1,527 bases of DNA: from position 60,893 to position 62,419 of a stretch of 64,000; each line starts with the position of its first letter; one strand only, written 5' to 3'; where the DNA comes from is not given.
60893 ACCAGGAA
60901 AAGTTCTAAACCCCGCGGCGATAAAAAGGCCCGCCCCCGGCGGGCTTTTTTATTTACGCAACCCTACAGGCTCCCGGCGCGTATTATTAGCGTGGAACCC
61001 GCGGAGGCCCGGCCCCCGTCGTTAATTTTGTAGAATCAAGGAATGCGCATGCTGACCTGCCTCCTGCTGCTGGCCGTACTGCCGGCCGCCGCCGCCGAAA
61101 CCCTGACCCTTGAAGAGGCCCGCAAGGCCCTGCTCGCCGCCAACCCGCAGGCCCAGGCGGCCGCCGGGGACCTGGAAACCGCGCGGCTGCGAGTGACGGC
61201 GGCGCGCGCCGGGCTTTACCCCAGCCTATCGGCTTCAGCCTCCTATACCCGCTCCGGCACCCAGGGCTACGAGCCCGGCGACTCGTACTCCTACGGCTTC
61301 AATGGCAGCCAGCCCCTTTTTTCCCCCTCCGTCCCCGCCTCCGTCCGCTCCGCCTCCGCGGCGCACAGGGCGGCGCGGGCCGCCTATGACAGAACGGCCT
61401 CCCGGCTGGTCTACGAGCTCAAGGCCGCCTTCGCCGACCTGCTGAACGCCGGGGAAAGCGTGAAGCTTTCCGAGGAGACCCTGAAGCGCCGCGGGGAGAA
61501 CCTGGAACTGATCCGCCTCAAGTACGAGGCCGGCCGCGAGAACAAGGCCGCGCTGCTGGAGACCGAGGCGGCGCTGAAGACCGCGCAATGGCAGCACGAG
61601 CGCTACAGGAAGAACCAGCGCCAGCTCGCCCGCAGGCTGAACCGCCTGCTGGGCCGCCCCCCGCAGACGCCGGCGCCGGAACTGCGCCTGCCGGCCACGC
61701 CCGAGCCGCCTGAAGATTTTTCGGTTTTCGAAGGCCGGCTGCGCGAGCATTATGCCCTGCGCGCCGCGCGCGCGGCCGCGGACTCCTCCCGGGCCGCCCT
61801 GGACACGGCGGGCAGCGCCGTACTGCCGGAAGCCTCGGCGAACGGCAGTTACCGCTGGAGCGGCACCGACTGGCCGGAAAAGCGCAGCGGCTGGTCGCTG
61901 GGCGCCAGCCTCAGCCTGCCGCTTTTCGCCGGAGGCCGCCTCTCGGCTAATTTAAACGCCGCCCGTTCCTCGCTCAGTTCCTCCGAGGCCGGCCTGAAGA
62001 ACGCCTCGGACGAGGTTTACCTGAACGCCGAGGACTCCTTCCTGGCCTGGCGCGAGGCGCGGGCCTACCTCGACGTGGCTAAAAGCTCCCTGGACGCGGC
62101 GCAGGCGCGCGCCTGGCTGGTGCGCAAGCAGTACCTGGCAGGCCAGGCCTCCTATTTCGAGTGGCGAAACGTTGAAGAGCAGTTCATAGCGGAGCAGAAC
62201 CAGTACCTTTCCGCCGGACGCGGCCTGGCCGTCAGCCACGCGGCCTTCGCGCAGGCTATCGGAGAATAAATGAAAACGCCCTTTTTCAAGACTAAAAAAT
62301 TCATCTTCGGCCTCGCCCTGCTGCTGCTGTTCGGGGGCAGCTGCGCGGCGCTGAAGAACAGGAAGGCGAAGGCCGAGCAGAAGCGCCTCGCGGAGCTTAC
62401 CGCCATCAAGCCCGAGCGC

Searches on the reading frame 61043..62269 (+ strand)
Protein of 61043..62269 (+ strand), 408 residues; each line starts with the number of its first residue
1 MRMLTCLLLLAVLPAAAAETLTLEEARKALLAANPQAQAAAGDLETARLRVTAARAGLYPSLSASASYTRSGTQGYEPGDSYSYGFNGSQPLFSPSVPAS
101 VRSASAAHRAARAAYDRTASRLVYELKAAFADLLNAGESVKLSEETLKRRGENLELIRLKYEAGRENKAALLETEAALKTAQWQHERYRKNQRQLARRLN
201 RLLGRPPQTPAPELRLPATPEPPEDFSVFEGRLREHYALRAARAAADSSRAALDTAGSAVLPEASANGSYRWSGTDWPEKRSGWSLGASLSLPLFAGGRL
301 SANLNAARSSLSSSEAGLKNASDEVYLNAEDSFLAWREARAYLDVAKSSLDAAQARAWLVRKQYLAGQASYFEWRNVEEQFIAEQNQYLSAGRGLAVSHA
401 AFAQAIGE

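Call 80: search_protein_families(library=pfam, proteins=[window:61043-62269:+], max_evalue=0.00001)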
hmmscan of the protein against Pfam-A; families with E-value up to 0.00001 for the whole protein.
window:61043-62269:+ (408 aa): 1 family
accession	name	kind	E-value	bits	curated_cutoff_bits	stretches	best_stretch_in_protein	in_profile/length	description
PF02321.23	OEP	-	3.8e-51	174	22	2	23-204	1-187/187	Outer membrane efflux protein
